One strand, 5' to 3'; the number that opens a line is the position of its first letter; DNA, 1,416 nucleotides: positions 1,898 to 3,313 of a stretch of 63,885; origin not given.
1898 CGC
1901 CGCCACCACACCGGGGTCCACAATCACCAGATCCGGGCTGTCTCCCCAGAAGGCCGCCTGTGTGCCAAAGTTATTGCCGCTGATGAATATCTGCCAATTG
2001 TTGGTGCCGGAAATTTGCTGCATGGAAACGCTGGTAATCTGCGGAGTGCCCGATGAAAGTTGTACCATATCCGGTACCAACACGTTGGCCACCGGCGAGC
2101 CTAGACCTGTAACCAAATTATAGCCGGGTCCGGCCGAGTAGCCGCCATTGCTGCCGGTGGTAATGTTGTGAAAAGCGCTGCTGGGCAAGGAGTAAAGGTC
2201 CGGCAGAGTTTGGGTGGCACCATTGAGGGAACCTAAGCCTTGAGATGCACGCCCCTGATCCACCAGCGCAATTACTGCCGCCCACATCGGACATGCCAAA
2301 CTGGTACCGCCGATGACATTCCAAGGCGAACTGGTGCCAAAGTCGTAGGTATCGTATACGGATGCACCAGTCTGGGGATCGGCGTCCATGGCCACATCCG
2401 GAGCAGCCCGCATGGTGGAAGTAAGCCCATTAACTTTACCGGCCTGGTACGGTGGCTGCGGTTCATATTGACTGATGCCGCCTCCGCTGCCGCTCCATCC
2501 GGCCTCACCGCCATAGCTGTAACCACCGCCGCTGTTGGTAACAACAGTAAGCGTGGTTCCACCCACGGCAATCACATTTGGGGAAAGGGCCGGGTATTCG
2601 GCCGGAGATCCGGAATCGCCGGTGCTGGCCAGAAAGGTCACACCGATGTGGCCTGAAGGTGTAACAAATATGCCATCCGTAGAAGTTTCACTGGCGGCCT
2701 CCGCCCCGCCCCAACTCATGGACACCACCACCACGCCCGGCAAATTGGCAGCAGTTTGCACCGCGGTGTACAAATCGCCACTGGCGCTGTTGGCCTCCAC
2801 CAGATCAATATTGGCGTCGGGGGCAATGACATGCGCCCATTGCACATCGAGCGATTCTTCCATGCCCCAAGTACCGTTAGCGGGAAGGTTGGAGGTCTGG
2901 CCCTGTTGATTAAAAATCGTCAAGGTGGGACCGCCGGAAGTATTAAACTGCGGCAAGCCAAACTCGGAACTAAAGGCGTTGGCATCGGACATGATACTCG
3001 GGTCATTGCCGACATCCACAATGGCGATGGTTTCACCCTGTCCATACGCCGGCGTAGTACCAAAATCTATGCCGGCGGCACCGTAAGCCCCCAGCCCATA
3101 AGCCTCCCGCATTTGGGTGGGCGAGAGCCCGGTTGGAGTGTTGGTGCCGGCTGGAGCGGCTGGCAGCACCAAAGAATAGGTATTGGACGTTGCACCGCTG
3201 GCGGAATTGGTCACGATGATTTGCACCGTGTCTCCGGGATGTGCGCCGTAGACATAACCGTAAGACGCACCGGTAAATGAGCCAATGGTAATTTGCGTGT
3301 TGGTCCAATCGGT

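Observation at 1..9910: Candidate undescribed system: tandem array of modular LEPR-XLL surface proteins sharing one IPT-like module but carrying swappable payloads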

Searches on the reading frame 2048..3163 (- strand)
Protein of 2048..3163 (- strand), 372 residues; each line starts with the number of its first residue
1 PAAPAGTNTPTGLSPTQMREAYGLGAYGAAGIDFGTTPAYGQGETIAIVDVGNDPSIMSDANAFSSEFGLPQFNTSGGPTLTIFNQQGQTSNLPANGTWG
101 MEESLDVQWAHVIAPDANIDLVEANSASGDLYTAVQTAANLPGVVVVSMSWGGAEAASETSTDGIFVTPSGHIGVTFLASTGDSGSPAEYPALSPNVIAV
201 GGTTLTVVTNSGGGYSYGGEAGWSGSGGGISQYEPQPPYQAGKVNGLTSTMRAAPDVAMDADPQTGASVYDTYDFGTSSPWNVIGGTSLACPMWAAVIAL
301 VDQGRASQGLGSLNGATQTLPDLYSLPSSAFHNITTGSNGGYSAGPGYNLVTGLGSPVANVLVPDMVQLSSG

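Call 19: search_protein_families(library=pfam, proteins=[window:2048-3163:-], max_evalue=1)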
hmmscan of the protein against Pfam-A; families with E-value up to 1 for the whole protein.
seq(372 aa): 2 families
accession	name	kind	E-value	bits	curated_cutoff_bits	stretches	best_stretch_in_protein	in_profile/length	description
PF00082.27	Peptidase_S8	-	6.7e-12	45.8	21.8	1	111-305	75-257/288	Subtilase family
PF07532.17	Big_4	-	0.049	13.6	22.1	0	133-152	8-27/59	Bacterial Ig-like domain (group 4)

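Call 46: search_solved_structures(query=window:2048-3163:-, max_evalue=0.001, show_alignments=1)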
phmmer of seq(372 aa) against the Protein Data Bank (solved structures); distinct sequences matched with E-value up to 0.001: 9.
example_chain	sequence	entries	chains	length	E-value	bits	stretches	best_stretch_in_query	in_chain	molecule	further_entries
1gt9_1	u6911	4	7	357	2.7e-26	96.2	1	40-360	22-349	KUMAMOLYSIN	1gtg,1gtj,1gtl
1sio_A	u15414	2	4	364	2.9e-26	96.1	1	40-363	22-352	kumamolisin-As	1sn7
1siu_A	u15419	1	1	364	5.1e-26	95.2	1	40-363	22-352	kumamolisin-As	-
1t1g_A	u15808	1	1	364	1.2e-25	94.1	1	40-363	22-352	kumamolisin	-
1zvj_A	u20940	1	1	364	1.5e-25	93.7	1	40-363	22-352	kumamolisin-As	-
1zvk_A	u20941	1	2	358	2.5e-25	93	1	40-362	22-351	kumamolisin-As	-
4ne7_A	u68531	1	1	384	2.7e-25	92.9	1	40-363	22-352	Kumamolisin-As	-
1t1e_A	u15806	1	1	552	4.4e-25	92.2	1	40-363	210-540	kumamolisin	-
1t1i_A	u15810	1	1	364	2.3e-24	89.8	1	40-363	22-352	kumamolisin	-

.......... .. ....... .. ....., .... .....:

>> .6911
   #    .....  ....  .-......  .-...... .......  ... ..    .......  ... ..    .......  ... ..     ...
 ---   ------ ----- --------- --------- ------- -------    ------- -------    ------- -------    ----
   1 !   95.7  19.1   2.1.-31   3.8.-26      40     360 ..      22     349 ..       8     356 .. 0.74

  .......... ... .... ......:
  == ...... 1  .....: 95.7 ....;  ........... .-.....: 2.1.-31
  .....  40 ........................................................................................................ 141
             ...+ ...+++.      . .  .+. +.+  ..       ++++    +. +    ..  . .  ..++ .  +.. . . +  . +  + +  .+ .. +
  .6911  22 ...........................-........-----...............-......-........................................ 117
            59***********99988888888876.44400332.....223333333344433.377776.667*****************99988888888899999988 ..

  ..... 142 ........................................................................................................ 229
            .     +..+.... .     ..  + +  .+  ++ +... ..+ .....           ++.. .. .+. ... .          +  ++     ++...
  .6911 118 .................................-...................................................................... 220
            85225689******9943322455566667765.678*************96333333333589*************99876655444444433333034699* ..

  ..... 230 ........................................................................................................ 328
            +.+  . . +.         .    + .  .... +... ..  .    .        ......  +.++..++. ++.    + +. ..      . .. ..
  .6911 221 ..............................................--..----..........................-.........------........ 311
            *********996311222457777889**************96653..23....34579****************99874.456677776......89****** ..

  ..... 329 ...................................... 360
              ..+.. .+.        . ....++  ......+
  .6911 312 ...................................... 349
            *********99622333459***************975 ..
